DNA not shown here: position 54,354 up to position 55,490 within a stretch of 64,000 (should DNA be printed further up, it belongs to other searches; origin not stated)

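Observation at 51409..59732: Six-gene same-strand cluster: a yeeABC-like defence core interrupted by HEPN, Panacea-DUF488 and an orphan gene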

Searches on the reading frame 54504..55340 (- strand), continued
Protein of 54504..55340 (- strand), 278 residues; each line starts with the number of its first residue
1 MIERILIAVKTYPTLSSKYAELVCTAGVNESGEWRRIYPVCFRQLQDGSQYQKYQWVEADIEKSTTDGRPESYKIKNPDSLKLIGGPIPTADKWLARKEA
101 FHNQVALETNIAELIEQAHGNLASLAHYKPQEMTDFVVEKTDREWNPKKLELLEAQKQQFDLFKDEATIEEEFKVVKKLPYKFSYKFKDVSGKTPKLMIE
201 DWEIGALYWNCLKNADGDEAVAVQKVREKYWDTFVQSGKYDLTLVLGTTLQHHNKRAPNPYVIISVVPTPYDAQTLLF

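Call 81: fold_search(model_id=the predicted structure, library=pdb)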
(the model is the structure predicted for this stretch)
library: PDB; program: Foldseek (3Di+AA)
matches with E <= 10: 571; with E <= 0.001: 0
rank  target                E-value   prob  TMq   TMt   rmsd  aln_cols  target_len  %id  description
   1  6w6w_A                2.2e-03  0.85  0.29  0.13  13.0       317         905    9  Cryo-EM structure of CST bound to telomeric single-stranded DNA (released 2020-06-03)
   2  3u58_C                4.0e-03  0.87  0.24  0.30  14.6       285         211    7  Crystal Structure of the Tetrahymena telomerase processivity factor Teb1 AB (released 2011-12-28)
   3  3u58_A                5.8e-03  0.92  0.28  0.34  13.8       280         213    8  Crystal Structure of the Tetrahymena telomerase processivity factor Teb1 AB (released 2011-12-28)
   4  3u58_B                7.3e-03  0.82  0.25  0.31  14.3       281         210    8  Crystal Structure of the Tetrahymena telomerase processivity factor Teb1 AB (released 2011-12-28)
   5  9a1v_A                1.2e-02  0.96  0.43  0.30   6.4       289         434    8  Integrative model of Nucleotide excision repair complex of XPA and RPA on 5' junction substrate (released 2022-08-30)
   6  3q8d_A                5.4e-02  0.96  0.21  0.25   3.8        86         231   10  E. coli RecO complex with SSB C-terminus (released 2011-05-04)
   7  8u5y_A                5.4e-02  0.30  0.25  0.12  15.7       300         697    8  human RADX trimer bound to ssDNA (released 2023-10-11)
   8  7dr6_J                1.2e-01  0.10  0.11  0.13  16.0       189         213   13  PA28alpha-beta in complex with immunoproteasome (released 2021-01-20)
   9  7y01_A                1.3e-01  0.69  0.21  0.31   5.0        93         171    8  Crystal structure of ZmMCM10 in complex with 16nt ssDNA at 2.8. Angstrom resolution (released 2023-04-12)
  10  3q8d_B                1.6e-01  0.92  0.23  0.27   3.4        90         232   10  E. coli RecO complex with SSB C-terminus (released 2011-05-04)
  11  9dhk_A                1.9e-01  0.44  0.20  0.34   5.7       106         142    9  RMI1-RMI2 bound to cyclic peptide L3 (released 2025-07-02)
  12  3u55                  1.9e-01  0.06  0.12  0.14  20.1       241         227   12  Crystal structure (Type-2) of SAICAR synthetase from Pyrococcus horikoshii OT3 (released 2012-10-17)
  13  8azk_K                2.2e-01  0.08  0.11  0.14  16.5       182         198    7  Bovine 20S proteasome, untreated (released 2024-03-20)
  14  5d8e_C                2.5e-01  0.57  0.21  0.46   4.7        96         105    8  crystal structure of SSB from homo sapiens (released 2016-08-17)
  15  3kjo_A                2.7e-01  0.10  0.23  0.22  13.6       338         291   10  Crystal Structure of hPOT1V2-dTrUd(AGGGTTAG) (released 2010-01-19)
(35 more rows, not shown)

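Call 97: search_dna_similar(query=window:54504-55340:-, collection=plasmids, mode=protein, max_rows=15)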
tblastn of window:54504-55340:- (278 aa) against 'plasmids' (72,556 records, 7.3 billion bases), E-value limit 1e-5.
Records with a match: 23; places in all: 24; records where one place covers at least 80% of the query: 19.
Best place of each record, by identity: <60% 23.
By first word of the organism name: Rhizobium 7; Sulfolobus 2; Streptomyces 2; Pseudomonas 1; Pseudochrobactrum 1; Calothrix 1; Paraburkholderia 1; Saccharolobus 1; Fischerella 1; Massilia 1; and 5 more.
By predicted mobility (MOB-suite, as given by PLSDB): conjugative 11; non-mobilizable 8; mobilizable 4.
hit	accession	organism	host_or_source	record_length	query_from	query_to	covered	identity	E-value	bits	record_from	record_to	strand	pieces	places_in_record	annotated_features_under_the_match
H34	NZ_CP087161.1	Pseudomonas sp. CIP-10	-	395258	4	270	96%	34.9%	2e-32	132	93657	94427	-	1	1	hypothetical protein | DUF488 domain-containing protein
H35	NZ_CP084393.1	Pseudochrobactrum sp. XF203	pure culture,Dongxiang wild rice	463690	3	272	97%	34.4%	5e-34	137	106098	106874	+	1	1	hypothetical protein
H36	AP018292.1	Calothrix sp. NIES-4105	-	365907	4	270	96%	33.9%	5e-35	140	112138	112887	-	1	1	hypothetical protein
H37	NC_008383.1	Rhizobium johnstonii 3841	-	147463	4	278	99%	32.7%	6e-32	131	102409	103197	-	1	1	hypothetical protein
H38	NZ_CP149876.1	Rhizobium sp. T1473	Medicago sativa,Cell Culture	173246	4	278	99%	32.7%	6e-32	131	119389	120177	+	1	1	hypothetical protein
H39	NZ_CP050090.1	Rhizobium leguminosarum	Trifolium pratense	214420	4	278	99%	32.7%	6e-32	131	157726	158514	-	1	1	hypothetical protein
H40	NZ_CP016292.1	Rhizobium leguminosarum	Vavilovia formosa,cell culture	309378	4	278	99%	32.7%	6e-32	131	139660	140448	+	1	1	hypothetical protein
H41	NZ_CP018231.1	Rhizobium leguminosarum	Vavilovia formosa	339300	4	278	99%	32.7%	6e-32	131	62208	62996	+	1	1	hypothetical protein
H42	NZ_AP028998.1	Paraburkholderia sp. 22B1P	-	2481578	2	278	100%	32.2%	3e-31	129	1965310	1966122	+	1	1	none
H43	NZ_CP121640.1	Rhizobium leguminosarum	Trifolium ambiguum,cell culture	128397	4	278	99%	32.4%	1e-31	130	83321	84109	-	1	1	hypothetical protein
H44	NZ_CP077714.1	Saccharolobus shibatae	cell culture,thermal field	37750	3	270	96%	31.4%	7e-21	99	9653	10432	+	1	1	hypothetical protein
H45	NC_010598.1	Sulfolobus islandicus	-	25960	1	270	97%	30.8%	1e-17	90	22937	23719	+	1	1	hypothetical protein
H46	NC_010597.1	Sulfolobus islandicus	-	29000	1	270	97%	30.8%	1e-17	90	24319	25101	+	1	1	hypothetical protein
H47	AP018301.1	Fischerella sp. NIES-4106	-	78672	4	254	90%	33.0%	3e-32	132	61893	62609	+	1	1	hypothetical protein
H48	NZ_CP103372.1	Massilia sp. H6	Whole genome of bacteria,soil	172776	2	270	97%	30.0%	4e-25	111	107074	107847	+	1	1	hypothetical protein | DUF488 domain-containing protein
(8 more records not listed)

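Call 98: search_dna_similar(query=window:54504-55340:-, collection=phages, mode=protein, max_rows=10)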
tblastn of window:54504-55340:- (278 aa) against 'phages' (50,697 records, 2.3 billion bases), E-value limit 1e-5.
Records with a match: 7; places in all: 7; records where one place covers at least 80% of the query: 7.
Best place of each record, by identity: <60% 7.
By first word of the organism name: Gordonia 7.
By host as written in the record: Gordonia terrae 3612 7.
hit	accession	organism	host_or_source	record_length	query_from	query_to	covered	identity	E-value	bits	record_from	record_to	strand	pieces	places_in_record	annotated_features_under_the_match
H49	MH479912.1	Gordonia phage Eviarto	Gordonia terrae 3612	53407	4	257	91%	29.3%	6e-18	89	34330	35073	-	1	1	43: hypothetical protein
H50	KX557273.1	Gordonia phage BatStarr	Gordonia terrae 3612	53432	4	257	91%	29.3%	6e-18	89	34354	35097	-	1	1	43: hypothetical protein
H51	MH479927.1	Gordonia phage TimTam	Gordonia terrae 3612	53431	4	257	91%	29.3%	6e-18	89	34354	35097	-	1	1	43: hypothetical protein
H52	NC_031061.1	Gordonia phage Nymphadora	Gordonia terrae 3612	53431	4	257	91%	29.3%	6e-18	89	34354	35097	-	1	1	43: hypothetical protein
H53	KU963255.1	Gordonia phage Nymphadora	Gordonia terrae 3612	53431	4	257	91%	29.3%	6e-18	89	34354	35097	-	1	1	43: hypothetical protein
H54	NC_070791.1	Gordonia phage Herod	Gordonia terrae 3612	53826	4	257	91%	29.3%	6e-18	89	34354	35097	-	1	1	43: hypothetical protein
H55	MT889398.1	Gordonia phage Herod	Gordonia terrae 3612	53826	4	257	91%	29.3%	6e-18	89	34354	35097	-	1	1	43: hypothetical protein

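Call 99: get_annotated_region(hit=H52, flank=3500)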
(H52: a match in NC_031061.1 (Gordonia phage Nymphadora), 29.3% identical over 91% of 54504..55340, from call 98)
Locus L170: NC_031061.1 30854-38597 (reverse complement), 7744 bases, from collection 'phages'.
description: Gordonia phage Nymphadora, complete genome.
organism: Gordonia phage Nymphadora (NCBI taxid 1821558)
taxonomy: Viruses; Duplodnaviria; Heunggongvirae; Uroviricota; Caudoviricetes; Nymbaxtervirinae; Nymphadoravirus; Nymphadoravirus nymphadora
host: Gordonia terrae 3612; source: soil; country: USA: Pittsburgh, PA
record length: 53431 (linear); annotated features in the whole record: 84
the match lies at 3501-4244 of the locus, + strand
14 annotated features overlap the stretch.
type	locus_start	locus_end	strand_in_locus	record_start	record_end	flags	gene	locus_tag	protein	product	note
CDS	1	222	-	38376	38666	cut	51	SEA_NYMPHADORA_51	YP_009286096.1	excisionase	-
CDS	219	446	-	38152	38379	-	50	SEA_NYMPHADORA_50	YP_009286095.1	hypothetical protein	-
CDS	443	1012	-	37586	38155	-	49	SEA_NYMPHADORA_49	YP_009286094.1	anti-repressor Ant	-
CDS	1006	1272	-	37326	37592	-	48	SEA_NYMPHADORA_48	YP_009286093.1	hypothetical protein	-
CDS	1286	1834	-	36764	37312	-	47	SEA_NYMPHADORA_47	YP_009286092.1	hypothetical protein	-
CDS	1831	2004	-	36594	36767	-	46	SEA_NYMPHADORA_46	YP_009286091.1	hypothetical protein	-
CDS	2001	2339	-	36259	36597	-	45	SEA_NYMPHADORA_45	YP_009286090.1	CRO protein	CRO (Control of Repressor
CDS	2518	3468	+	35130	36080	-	44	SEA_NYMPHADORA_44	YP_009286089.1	transcriptional repressor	immunity repressor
CDS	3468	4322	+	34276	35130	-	43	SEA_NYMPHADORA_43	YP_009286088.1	hypothetical protein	-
CDS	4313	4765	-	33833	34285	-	42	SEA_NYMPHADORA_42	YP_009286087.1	HipA toxin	HipA toxin, toxin-antitoxin system?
CDS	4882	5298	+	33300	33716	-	41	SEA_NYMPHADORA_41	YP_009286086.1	metallo-protease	-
CDS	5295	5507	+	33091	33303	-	40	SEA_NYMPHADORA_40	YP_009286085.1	DUF3263 domain-containing protein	-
CDS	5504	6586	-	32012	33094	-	39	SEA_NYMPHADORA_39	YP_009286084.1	integrase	integrase (Y-int)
CDS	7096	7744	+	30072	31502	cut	38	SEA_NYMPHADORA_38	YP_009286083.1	DNA helicase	-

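Call 100: get_annotated_region(hit=H45, flank=3500)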
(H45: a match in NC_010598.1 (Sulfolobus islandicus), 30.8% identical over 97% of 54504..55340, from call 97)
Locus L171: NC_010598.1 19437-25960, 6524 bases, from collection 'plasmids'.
description: Sulfolobus islandicus plasmid pSOG2, complete sequence
organism: Sulfolobus islandicus (NCBI taxid 43080)
taxonomy: Archaea; Thermoproteota; Thermoprotei; Sulfolobales; Sulfolobaceae; Sulfolobus; Sulfolobus islandicus
host: -; source: -; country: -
typing (MOB-suite, as given by PLSDB): conjugative; relaxase MOB_Unknown; mating-pair formation MPF_T
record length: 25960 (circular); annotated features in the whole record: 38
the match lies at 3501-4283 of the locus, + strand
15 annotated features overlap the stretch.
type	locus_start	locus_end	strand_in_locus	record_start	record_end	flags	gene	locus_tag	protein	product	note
CDS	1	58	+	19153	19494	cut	-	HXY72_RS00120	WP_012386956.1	hypothetical protein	-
CDS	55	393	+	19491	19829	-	-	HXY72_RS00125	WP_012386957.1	hypothetical protein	-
CDS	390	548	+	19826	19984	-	-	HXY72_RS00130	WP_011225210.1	hypothetical protein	-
CDS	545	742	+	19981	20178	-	-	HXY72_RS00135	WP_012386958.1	hypothetical protein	-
CDS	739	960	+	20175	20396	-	-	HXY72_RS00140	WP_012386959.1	hypothetical protein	-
CDS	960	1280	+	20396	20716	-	-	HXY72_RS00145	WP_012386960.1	hypothetical protein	-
CDS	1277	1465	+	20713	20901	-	-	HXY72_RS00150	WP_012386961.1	ribbon-helix-helix protein, CopG family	GO:0006355 - regulation of DNA-templated transcription [Evidence IEA]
CDS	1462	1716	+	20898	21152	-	-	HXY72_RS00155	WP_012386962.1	cell division protein ZapB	-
CDS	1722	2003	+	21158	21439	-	-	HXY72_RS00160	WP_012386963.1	hypothetical protein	-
CDS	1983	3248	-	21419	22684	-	-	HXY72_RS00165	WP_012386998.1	tyrosine-type recombinase/integrase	GO:0015074 - DNA integration [Evidence IEA]; GO:0006310 - DNA recombination [Evidence IEA]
CDS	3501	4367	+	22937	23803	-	-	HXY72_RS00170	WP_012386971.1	hypothetical protein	-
CDS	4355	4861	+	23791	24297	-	-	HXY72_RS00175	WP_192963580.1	hypothetical protein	-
CDS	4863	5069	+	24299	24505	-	-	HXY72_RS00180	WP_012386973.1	hypothetical protein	-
CDS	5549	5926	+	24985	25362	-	-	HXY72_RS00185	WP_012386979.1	hypothetical protein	-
CDS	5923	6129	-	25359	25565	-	-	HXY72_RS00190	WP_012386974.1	helix-turn-helix domain-containing protein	-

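Call 103: search_protein_families(library=pfam, proteins=[L170:2518-3468:+, L170:3468-4322:+, L171:3501-4367:+, L171:4355-4861:+], max_evalue=0.01)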
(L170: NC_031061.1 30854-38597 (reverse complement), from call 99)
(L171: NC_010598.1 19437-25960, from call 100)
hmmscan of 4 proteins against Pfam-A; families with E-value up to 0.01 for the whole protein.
L170:2518-3468:+ (316 aa): 1 family
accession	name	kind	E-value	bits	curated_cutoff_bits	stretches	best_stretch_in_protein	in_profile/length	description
PF13560.12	HTH_31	-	0.00044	20.9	27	1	30-72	20-64/64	Helix-turn-helix domain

L170:3468-4322:+ (284 aa): 1 family
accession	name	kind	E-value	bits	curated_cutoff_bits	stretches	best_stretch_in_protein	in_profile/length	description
PF22557.2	DuOB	-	0.0021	18.6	27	1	28-157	12-146/210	Dual OB-containing domain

L171:3501-4367:+ (288 aa): 1 family
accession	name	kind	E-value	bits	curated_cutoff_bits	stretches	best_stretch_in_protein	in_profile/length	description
PF22557.2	DuOB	-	0.0019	18.7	27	1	54-119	51-110/210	Dual OB-containing domain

L171:4355-4861:+ (168 aa): 0 families
